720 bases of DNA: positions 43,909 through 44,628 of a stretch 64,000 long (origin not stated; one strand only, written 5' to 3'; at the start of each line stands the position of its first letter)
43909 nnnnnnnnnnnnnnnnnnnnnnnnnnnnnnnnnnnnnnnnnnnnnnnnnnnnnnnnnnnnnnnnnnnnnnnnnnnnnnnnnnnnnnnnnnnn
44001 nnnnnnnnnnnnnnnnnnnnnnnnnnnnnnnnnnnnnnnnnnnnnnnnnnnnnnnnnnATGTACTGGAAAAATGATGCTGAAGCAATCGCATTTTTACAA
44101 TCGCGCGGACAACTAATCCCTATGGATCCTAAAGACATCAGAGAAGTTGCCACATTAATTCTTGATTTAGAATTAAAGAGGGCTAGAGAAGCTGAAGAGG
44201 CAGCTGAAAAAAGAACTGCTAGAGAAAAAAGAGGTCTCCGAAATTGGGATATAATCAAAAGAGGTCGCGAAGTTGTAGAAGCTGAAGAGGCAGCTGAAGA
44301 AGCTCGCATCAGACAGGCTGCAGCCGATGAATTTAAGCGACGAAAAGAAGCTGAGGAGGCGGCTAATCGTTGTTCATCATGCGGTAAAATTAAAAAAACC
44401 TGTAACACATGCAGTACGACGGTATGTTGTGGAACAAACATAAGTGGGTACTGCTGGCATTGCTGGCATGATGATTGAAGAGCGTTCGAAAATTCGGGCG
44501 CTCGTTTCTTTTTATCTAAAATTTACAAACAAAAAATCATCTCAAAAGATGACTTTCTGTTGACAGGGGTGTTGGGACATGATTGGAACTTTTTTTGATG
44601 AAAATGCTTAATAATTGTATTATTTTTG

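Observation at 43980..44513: GC-rich 139-aa protein: EAEEAAE-repeat helix plus a Cys/Ser/Thr-rich C-terminal 36-mer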

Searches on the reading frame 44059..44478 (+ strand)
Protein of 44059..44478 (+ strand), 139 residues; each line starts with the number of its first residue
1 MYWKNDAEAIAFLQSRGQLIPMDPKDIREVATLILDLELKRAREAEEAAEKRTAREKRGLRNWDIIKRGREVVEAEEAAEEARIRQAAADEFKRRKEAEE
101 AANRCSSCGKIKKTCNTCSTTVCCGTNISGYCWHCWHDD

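Call 5: search_protein_families(library=pfam, proteins=[window:44059-44475:+], max_evalue=10)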
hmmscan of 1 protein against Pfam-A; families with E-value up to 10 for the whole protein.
window:44059-44475:+ (139 aa): 2 families
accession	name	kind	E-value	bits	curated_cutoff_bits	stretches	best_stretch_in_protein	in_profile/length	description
PF11228.13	DUF3027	-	0.015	15.8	25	1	48-121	99-164/193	Protein of unknown function (DUF3027)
PF16869.10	CNDH2_M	-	0.047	14.8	27.6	1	7-76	22-92/139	Condensin II complex subunit CAP-H2 or CNDH2, mid domain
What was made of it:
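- On DksA/TraR: No hit at E<=10 (call 5).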

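Call 6: find_homologous_proteins(query=window:44059-44475:+, max_evalue=0.01)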
Query window:44059-44475:+: 99 candidates shared short words with the query, none scored E <= 0.01.

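Call 10: search_protein_families(library=ncbifam, proteins=[window:44059-44475:+], max_evalue=1)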
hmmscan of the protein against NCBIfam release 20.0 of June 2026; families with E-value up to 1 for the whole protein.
window:44059-44475:+ (139 aa): 1 family
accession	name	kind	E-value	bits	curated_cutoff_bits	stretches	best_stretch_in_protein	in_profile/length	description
NF005122.0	PRK06556.1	equivalog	0.022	12.5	859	1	44-127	873-956/960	vitamin B12-dependent ribonucleotide reductase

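Call 11: search_protein_families(library=phrogs, proteins=[window:44059-44475:+], max_evalue=1)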
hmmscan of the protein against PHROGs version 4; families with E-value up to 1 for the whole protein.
window:44059-44475:+ (139 aa): 2 families
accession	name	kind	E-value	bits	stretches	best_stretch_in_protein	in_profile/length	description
phrog_14117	-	head and packaging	0.00077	21.1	1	46-130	46-127/133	virion structural protein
phrog_19129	-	unknown function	0.24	12.6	1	63-123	29-90/111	-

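Call 12: search_solved_structures(query=window:44059-44475:+, max_evalue=10)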
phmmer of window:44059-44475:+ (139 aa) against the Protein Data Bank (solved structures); distinct sequences matched with E-value up to 10: 15.
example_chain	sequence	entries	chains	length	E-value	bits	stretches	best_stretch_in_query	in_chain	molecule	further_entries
7olc_LW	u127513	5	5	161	0.082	16.2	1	2-107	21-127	60S ribosomal protein L24-like protein | eL24 | 60S ribosomal protein L24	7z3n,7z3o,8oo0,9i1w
7r81_Y1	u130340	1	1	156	0.13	15.5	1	2-106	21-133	60S ribosomal protein L24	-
9axt_Bi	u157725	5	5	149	0.13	15.5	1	3-102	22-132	Large ribosomal subunit protein eL24B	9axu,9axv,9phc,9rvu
7old_LW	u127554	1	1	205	0.15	15.3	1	2-107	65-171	60S ribosomal protein L24-like protein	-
7p7r_4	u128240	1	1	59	0.38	14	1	87-120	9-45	50S ribosomal protein L32-3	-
6o8w_2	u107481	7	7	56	0.39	14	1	87-120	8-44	50S ribosomal protein L32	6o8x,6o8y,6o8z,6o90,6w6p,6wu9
7nhk_4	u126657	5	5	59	0.41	13.9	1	87-120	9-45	50S ribosomal protein L32 | 50S ribosomal protein L32-3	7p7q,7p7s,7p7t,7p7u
7pzy_7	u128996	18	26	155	0.64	13.3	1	3-119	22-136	Ribosomal 60S subunit protein L24A | 60S ribosomal protein L24-A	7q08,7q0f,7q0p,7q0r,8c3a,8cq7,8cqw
6ywe_W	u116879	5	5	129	0.82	13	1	97-125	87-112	Related to ribosomal protein YmL32 (Mitochondrial),Mitochondrial ribosomal protein subunit | Mitochondrial ribosomal protein subunit L32 | Related to ribosomal 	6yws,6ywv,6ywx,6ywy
9r8v_P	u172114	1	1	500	1.1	12.5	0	103-122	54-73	Pre-mRNA-splicing factor RBM22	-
5gm6_J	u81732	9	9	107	1.3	12.4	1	89-136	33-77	Pre-mRNA-splicing factor RDS3 | BJ4_G0056610.mRNA.1.CDS.1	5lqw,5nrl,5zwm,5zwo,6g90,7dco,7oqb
7qca_SFF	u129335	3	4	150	2.3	11.5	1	97-136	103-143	Ubiquitin/40s ribosomal protein S27a fusion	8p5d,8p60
2k0a_A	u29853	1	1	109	2.5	11.4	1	89-136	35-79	Pre-mRNA-splicing factor RDS3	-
2dj8_A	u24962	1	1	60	3.5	10.9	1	97-135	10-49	Protein CBFA2T1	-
9eho_W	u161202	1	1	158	5.7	10.2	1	4-103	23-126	Large ribosomal subunit protein eL24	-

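Call 13: search_protein_representatives(protein=window:44059-44475:+)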
Query: 139 residues. Proteins with E-value up to 0.001 (for the whole library): 0; up to 1e-10: 0; up to 1e-30: 0. The best 0 are listed.
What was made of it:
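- No homologue was found in searches of 5.8 billion and 1.84 billion proteins (calls 6, 13).
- Tried and rejected: Whole-protein search by k-mer plus phmmer in 5.8 billion proteins, and an exhaustive phmmer search in 1.84 billion representatives (calls 6, 13).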

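Call 15: find_encoding_contigs(protein=window:44059-44478:+, flank=10000)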
Protein window:44059-44478:+ (139 aa): 24 contigs read that carry it; 6 places shown.
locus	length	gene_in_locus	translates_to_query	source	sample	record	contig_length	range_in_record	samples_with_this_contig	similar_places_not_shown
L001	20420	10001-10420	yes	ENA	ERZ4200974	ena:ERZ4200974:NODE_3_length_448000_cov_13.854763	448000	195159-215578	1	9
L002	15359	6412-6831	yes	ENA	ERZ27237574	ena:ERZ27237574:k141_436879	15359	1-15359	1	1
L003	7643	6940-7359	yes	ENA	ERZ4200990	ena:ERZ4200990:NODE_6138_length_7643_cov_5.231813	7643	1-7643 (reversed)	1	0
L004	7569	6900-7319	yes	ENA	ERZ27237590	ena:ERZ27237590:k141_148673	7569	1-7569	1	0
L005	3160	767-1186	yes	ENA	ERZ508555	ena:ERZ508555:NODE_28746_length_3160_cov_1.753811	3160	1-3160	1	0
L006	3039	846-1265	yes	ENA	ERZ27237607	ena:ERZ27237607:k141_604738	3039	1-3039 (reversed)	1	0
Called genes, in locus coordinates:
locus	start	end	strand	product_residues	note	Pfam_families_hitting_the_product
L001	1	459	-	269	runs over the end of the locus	PF23598:LRR_14, PF13855:LRR_8 (weak), PF00560:LRR_1 (faint), PF12799:LRR_4 (weak), PF13516:LRR_6 (faint), PF13855:LRR_8, PF12799:LRR_4 (weak)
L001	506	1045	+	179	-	PF07963:N_methyl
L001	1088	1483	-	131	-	-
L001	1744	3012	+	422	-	PF00270:DEAD, PF04851:ResIII (weak), PF00271:Helicase_C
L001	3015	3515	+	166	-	PF03449:GreA_GreB_N, PF01272:GreA_GreB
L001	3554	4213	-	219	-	PF13489:Methyltransf_23, PF02353:CMAS, PF03848:TehB, PF13847:Methyltransf_31, PF08241:Methyltransf_11, PF08242:Methyltransf_12, PF13649:Methyltransf_25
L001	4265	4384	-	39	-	-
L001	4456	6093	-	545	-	PF18884:TSP3_bac (weak), PF09992:NAGPA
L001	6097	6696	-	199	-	-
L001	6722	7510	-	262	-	-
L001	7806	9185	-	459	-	PF13529:Peptidase_C39_2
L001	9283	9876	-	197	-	-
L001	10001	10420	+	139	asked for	-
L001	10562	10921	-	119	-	-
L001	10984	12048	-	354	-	PF03054:tRNA_Me_trans, PF20259:tRNA_Me_trans_M, PF20258:tRNA_Me_trans_C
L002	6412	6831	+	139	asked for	-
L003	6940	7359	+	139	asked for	-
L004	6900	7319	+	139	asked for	-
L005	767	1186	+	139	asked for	-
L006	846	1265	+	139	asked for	-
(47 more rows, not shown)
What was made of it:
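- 44059..44478 (+): ORF of 139 aa including the stop codon. Residues 1-43 form a helix-loop-helix, 44-103 an Ala/Glu/Arg/Lys-rich helix, and 104-139 the Cys8His2 tail. The gene is called in >=30 public assembly blocks (call 15).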

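Call 18: list_cluster_members(proteins=[window:44059-44475:+, window:44620-44976:-, window:43341-43931:-, window:41864-43240:-, window:45042-46103:-])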
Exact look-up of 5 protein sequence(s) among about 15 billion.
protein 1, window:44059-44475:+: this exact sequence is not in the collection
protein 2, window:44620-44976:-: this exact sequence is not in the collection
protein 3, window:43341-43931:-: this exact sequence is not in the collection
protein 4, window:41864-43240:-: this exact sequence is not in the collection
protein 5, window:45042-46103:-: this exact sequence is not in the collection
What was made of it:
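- Tried and rejected: The ORF's own sequence is not in that collection (call 18), so no self-hit was expected. The 'not in collection' results for the neighbours in call 18 were my coordinate slip: the minus-strand references were off by 3 nt.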

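Call 26: search_dna_similar(query=window:44059-44475:+, collection=phages, mode=protein, max_evalue=1)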
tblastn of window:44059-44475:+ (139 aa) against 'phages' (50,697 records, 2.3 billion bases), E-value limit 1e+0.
No match.

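Call 27: find_related_loci(query=window:44059-44475:+, collection=viral_contigs, flank=5000)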
Query window:44059-44475:+ (139 aa) in viral_contigs; peptide patterns used: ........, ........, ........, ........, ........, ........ (x = any residue, [..] = any of these).
240 stretches matched a pattern, but none encodes a relative of the query by tblastn (E <= 1e-3).
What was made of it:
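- On Phage moron: There are no phage or viral-contig homologues (calls 26, 27).
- Closest known: Phage 'morons'. Different: No phage homologue was found by tblastn (call 26) or in viral contigs (call 27).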

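Call 28: find_related_loci(query=window:44059-44475:+, collection=metagenome_contigs, flank=5000)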
Query window:44059-44475:+ (139 aa) in metagenome_contigs; peptide patterns used: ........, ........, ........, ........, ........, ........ (x = any residue, [..] = any of these).
600 stretches matched a pattern, but none encodes a relative of the query by tblastn (E <= 1e-3).

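Call 38: predict_structure(protein=window:44059-44475:+)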
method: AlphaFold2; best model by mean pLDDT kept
length: 139 residues; sequences in the alignment: 1
mean_pLDDT: 81.5   pTM: 0.40
mean pLDDT of the five models: 81.5, 77.7, 75.7, 74.7, 73.0
residues with pLDDT >= 90: 65; 70-90: 50; 50-70: 7; < 50: 17
segments of 3 or more residues with pLDDT < 50: 121-128, 133-139
pLDDT, mean of each block of 10 residues (from residue 1): 91 94 92 95 94 80 87 90 92 90 80 66 45 42
secondary structure, 60 per line:
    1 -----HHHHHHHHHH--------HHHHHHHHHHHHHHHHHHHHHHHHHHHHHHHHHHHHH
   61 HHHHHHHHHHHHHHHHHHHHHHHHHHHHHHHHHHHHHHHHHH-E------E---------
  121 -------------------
elements in order: H6-15 H24-102
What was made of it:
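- On DksA/TraR: One continuous helix is predicted (call 38).
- On ER/K-type single alpha-helix: AlphaFold predicts a helix at 24-102 (call 38).
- AlphaFold predicts a helix at 24-102 with pLDDT of about 80-95 (call 38).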

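Call 64: fold_search(model_id=the predicted structure, library=pdb)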
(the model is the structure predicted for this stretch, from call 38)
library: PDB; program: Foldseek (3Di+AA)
matches with E <= 10: 18; with E <= 0.001: 0
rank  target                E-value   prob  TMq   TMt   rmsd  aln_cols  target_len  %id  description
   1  8qpe_F                4.3e+00  0.35  0.25  0.09   1.5        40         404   28  Cryo-EM Structure of Pre-B-like Complex (core part) (released 2024-05-22)
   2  8qoz_F                5.0e+00  0.30  0.25  0.53   1.6        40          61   28  Cryo-EM Structure of Pre-B+5'ss+ATPgammaS Complex (core part) (released 2024-05-22)
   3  8r09_F                5.0e+00  0.30  0.25  0.09   1.6        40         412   28  Cryo-EM structure of the cross-exon pre-B+5'ss+ATPgammaS complex (released 2024-05-22)
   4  1zrj_MODEL_1_A        5.0e+00  0.25  0.21  0.54   1.3        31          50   22  Solution structure of the SAP domain of human E1B-55kDa-associated protein 5 isoform c (released 2005-11-19)
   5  2odc                  6.2e+00  0.11  0.22  0.52   2.8        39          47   20  LEM-domain of the nuclear envelope protein emerin (released 2007-03-13)
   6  8jr0_B                6.2e+00  0.07  0.16  0.05   4.6        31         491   29  Cryo-EM structure of Mycobacterium tuberculosis ATP synthase in complex with TBAJ-587 (released 2024-05-01)
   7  9m26_A                6.7e+00  0.08  0.16  0.12   3.0        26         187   35  Crystal structure of Enterobacter cloacae YcdY, a member of the redox enzyme maturation protein family (released 2025-06-18)
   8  4yga_A                6.7e+00  0.05  0.18  0.07   4.2        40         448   18  CDPK1, from Toxoplasma gondii, bound to inhibitory VHH-1B7 (released 2015-08-26)
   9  2do1_MODEL_1_A        7.2e+00  0.14  0.22  0.48   1.7        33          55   18  Solution structure of the SAP domain of human nuclear protein Hcc-1 (released 2006-10-27)
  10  8ab0_F                7.8e+00  0.03  0.17  0.15   5.9        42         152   21  Complex of RecO-RecR-DNA from Thermus thermophilus. (released 2023-04-26)
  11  9b3j_A                8.3e+00  0.03  0.12  0.04   8.2        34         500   18  Artemia franciscana ATP synthase state 2 (composite structure), pH 8.0 (released 2025-03-26)
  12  8bpr_F                8.3e+00  0.03  0.17  0.15   5.9        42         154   21  Complex of RecF-RecO-RecR-DNA from Thermus thermophilus (low resolution reconstruction). (released 2023-04-26)
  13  2ogi_A                9.0e+00  0.06  0.14  0.10   6.8        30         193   27  Crystal structure of a putative metal dependent phosphohydrolase (sag1661) from streptococcus agalactiae serogroup v a (released 2007-01-16)
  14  6tmh_E                9.0e+00  0.04  0.16  0.05   5.2        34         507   32  Cryo-EM structure of Toxoplasma gondii mitochondrial ATP synthase dimer, OSCP/F1/c-ring model (released 2020-12-16)
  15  2riq                  9.6e+00  0.12  0.18  0.18   1.8        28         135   21  Crystal Structure of the Third Zinc-binding domain of human PARP-1 (released 2008-01-08)
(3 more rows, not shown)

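Call 67: search_protein_families(library=padloc, proteins=[window:44059-44475:+], max_evalue=0.1)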
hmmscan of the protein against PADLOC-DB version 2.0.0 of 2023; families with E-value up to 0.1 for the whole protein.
window:44059-44475:+ (139 aa): 0 families

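Call 68: search_dna_similar(query=window:44059-44475:+, collection=plasmids, mode=protein, max_evalue=1)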
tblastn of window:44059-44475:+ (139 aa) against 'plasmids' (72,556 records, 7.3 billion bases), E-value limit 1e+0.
No match.
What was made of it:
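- Tried and rejected: tblastn against phages and plasmids (calls 26, 68), and peptide-pattern scans of viral and metagenome contigs (calls 27, 28).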

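Call 77: search_protein_families(library=phrogs, proteins=[window:44059-44475:+], max_evalue=0.1)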
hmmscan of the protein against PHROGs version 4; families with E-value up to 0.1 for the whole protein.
seq(139 aa): 1 family
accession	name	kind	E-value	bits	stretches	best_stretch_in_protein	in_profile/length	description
phrog_14117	-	head and packaging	0.00077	21.1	1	46-130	46-127/133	virion structural protein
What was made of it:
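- Closest known: Phage 'morons'. Different: The PHROG 14117 hit (E=7.7e-4) is only about 5-fold better than hits obtained by segment-shuffled controls (calls 11, 77).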
